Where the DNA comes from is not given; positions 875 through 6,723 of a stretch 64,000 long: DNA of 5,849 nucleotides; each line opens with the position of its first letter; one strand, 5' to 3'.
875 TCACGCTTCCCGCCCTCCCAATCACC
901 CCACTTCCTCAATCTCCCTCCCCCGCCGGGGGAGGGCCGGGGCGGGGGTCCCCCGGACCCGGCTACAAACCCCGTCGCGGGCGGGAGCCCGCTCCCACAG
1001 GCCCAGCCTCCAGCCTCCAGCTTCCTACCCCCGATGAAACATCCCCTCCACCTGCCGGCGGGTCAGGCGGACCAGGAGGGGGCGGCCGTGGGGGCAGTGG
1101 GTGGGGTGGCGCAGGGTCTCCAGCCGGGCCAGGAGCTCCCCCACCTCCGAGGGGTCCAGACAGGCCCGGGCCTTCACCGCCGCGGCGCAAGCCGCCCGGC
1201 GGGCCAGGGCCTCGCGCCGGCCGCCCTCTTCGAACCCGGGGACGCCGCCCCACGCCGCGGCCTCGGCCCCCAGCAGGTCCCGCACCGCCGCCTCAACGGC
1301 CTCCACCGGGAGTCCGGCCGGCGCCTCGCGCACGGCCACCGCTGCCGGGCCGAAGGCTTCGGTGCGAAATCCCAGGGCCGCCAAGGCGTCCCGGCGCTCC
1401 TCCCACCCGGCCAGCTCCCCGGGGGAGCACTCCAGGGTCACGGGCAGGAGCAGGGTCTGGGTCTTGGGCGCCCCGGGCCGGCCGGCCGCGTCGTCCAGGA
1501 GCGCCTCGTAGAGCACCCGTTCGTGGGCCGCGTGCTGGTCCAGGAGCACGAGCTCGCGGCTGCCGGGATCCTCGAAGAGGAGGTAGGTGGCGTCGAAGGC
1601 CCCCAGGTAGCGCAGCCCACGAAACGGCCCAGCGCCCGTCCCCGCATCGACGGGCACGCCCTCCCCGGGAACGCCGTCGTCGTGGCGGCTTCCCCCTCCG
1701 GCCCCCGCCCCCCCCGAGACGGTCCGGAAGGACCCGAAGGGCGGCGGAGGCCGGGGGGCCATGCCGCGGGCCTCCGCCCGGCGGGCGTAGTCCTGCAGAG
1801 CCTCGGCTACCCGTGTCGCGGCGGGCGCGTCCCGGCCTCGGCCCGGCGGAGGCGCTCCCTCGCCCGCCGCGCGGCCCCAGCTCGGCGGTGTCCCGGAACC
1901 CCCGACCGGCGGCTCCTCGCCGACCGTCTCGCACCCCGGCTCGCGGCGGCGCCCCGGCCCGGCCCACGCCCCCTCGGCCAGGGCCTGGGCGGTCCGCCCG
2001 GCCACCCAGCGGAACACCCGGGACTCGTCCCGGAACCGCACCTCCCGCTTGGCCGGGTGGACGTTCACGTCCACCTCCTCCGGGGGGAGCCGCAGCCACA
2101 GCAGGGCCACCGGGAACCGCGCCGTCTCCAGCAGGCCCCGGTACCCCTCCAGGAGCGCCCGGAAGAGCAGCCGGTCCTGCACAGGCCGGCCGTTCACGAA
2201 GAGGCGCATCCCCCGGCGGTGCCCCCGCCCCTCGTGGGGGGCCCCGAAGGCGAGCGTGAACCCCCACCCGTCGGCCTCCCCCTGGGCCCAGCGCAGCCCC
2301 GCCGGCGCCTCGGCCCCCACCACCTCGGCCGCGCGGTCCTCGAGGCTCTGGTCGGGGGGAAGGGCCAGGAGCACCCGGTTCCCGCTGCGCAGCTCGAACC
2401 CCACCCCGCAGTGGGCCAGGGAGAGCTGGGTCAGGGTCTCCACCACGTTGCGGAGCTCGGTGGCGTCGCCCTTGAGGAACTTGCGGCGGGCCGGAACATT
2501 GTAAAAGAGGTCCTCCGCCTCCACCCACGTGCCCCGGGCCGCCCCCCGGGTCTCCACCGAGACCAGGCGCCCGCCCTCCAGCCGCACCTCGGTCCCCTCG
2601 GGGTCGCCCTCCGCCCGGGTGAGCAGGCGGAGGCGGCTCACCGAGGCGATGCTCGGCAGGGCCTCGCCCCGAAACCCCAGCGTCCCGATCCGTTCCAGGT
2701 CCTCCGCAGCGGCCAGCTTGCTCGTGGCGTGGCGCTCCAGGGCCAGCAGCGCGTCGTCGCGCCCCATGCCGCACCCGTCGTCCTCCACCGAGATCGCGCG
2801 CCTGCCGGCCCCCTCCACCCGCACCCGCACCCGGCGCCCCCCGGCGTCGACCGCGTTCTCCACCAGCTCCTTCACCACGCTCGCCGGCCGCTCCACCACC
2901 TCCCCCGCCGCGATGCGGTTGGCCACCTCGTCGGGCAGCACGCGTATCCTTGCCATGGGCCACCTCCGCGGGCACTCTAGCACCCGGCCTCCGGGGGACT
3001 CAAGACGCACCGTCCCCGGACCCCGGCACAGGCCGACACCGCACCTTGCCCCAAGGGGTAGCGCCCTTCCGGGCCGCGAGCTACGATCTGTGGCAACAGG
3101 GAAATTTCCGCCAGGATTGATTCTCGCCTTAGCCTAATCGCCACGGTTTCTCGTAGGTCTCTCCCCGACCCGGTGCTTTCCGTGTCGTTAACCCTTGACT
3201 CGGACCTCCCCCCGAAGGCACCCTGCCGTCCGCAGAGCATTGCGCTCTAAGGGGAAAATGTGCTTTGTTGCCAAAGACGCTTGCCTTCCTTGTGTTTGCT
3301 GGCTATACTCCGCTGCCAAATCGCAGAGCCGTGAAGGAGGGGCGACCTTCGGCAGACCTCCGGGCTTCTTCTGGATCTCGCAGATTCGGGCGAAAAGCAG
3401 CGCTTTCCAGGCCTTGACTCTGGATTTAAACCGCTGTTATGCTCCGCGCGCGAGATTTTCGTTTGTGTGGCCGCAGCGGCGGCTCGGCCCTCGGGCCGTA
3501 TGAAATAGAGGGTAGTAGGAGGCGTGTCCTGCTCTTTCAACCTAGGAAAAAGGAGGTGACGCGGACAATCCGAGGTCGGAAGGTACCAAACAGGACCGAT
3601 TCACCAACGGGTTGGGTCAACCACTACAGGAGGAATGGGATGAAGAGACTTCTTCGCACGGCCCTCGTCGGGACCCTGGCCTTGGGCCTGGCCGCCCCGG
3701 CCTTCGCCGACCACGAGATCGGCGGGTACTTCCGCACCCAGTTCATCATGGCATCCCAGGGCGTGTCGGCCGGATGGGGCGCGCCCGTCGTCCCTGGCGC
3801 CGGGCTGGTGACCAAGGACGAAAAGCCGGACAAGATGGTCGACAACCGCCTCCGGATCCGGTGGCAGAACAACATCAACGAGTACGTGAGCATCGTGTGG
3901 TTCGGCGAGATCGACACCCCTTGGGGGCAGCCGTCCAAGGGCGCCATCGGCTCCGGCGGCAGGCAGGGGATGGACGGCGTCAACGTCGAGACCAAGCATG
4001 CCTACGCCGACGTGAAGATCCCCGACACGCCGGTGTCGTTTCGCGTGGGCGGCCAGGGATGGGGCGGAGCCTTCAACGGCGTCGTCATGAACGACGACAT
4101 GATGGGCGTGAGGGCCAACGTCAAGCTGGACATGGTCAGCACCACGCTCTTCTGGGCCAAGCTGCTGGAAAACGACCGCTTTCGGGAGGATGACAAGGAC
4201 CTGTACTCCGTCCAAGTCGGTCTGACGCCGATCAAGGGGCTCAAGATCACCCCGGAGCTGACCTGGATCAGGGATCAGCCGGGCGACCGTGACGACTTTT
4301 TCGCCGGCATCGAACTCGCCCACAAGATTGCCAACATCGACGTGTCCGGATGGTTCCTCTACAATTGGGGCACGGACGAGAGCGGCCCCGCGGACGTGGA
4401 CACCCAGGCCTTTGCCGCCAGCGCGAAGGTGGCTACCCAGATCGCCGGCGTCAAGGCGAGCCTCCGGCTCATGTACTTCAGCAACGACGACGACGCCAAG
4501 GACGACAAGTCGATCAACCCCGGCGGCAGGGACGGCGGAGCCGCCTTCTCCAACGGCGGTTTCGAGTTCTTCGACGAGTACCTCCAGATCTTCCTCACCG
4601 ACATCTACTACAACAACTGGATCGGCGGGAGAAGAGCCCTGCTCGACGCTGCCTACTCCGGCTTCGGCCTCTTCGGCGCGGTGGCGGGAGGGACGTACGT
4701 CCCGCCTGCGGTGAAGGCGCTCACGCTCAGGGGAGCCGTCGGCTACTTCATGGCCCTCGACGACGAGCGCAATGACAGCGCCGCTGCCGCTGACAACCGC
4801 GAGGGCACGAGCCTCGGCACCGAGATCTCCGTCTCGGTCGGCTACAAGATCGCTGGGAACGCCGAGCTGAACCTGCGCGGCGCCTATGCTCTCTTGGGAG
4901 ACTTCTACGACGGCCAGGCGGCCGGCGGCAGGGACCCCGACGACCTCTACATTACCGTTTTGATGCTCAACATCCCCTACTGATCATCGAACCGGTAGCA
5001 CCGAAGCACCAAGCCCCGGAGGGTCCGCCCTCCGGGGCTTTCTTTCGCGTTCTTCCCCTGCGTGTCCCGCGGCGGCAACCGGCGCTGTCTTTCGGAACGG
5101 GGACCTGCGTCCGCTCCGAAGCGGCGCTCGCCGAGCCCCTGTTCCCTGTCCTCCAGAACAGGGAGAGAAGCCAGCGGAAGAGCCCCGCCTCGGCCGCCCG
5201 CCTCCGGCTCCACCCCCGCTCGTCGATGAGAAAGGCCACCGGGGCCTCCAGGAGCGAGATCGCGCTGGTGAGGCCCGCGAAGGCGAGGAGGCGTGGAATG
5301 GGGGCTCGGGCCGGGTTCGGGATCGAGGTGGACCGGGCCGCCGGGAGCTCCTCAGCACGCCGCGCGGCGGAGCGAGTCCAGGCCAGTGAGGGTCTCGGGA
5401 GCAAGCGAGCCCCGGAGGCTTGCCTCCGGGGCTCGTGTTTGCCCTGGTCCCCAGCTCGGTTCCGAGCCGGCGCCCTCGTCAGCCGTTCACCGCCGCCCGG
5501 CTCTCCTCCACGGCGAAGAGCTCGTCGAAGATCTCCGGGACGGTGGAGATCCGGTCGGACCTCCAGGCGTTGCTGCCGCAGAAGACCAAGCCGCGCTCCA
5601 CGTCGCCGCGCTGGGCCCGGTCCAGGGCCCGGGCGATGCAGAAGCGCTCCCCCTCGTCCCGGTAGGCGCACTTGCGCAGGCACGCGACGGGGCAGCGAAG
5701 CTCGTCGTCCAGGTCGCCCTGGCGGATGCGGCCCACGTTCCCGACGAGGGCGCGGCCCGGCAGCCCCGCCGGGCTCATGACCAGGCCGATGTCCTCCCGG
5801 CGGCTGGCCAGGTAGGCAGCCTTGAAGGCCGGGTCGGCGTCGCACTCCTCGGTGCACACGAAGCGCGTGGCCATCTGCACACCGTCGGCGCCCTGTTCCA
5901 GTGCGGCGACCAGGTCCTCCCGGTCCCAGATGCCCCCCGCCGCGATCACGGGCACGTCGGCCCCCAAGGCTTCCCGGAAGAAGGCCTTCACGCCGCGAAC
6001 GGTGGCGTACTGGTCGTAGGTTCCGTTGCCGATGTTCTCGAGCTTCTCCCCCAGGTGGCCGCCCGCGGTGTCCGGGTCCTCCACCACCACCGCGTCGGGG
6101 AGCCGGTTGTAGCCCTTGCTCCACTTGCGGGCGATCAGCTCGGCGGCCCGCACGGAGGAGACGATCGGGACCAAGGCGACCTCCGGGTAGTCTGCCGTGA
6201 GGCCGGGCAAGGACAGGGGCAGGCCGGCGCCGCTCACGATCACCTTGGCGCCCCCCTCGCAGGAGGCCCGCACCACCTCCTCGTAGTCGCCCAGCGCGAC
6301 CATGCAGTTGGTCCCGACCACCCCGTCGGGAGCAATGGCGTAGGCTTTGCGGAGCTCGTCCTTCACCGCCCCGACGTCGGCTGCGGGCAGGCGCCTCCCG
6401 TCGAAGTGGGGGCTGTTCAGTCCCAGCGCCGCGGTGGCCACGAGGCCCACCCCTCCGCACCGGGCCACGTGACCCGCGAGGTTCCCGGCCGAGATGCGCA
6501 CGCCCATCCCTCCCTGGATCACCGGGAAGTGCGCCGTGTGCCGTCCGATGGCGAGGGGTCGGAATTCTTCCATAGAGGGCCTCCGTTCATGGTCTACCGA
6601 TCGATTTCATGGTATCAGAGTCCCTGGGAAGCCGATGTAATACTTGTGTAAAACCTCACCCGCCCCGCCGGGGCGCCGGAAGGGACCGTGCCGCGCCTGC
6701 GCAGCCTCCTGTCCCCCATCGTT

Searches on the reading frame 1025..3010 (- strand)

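Call 75: search_protein_families(library=pfam, proteins=[window:1025-3010:-], max_evalue=0.00001)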
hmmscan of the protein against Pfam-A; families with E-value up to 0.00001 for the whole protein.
window:1025-3010:- (661 aa): 4 families
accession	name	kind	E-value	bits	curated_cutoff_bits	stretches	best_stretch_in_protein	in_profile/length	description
PF08676.16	MutL_C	-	4.3e-29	101.5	25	1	469-615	1-139/142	MutL C terminal dimerisation domain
PF01119.25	DNA_mis_repair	-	2.6e-26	92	26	1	229-344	3-118/119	DNA mismatch repair protein, C-terminal domain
PF13589.12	HATPase_c_3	-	7.3e-10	39.4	25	1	43-138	4-99/137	Histidine kinase-, DNA gyrase B-, and HSP90-like ATPase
PF02518.31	HATPase_c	-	3.2e-07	31.2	26.4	1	40-96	4-63/111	Histidine kinase-, DNA gyrase B-, and HSP90-like ATPase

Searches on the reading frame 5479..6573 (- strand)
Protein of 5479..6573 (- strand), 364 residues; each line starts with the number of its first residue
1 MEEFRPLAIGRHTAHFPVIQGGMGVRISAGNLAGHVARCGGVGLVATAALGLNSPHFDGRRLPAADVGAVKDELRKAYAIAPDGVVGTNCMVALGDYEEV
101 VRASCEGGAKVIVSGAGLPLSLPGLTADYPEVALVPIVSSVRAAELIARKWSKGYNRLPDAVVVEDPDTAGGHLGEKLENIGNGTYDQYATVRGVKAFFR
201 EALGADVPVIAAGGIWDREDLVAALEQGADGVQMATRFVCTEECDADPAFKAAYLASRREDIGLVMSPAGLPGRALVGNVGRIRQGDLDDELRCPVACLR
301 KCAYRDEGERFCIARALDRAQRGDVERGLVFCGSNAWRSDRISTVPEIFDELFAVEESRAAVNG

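Call 75: search_protein_families(library=pfam, proteins=[window:5479-6573:-], max_evalue=0.00001)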
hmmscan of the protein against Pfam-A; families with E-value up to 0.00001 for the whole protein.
window:5479-6573:- (364 aa): 1 family
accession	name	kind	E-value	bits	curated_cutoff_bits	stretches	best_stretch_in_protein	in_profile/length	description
PF03060.21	NMO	-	1.1e-44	153.6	28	1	73-353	79-329/331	Nitronate monooxygenase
